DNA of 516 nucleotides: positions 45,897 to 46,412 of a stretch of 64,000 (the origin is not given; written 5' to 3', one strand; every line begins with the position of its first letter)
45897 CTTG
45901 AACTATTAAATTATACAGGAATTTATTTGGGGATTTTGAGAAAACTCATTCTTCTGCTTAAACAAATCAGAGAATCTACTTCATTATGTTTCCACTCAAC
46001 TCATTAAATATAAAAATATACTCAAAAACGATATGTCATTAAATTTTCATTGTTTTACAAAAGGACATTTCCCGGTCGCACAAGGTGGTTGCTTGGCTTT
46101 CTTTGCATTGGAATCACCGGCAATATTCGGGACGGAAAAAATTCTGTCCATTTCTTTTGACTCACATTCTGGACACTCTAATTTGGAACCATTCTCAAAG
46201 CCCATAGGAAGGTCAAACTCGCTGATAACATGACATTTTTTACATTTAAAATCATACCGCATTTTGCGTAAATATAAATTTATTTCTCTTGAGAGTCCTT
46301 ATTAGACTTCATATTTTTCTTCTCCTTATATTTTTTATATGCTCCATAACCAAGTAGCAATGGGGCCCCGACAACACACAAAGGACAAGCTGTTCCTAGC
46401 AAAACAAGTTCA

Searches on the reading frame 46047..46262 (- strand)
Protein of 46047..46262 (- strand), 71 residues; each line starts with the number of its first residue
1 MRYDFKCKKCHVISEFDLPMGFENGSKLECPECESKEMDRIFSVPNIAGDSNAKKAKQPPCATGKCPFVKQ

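Call 58: search_protein_families(library=ncbifam, proteins=[window:46047-46262:-], max_evalue=1)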
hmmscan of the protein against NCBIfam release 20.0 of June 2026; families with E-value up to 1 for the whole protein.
window:46047-46262:- (71 aa): 4 families
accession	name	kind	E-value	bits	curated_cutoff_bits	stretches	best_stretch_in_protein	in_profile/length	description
TIGR02605.1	CxxC_CxxC_SSSS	subfamily_domain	3.7e-09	36.5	31.3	1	3-48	4-49/52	FmdB family zinc ribbon protein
NF053663.1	RPWMISH_prot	domain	0.00051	20.8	120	1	3-55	4-54/115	RPWMISH domain-containing protein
NF047912.1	ECs_2282_CxxC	subfamily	0.013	15.4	37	1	27-44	2-19/60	ECs_2282 family putative zinc-binding protein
NF048018.1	IS256_N_4Cys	domain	0.15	12.7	27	0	29-40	1-12/31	transposase-like zinc-binding domain-containing protein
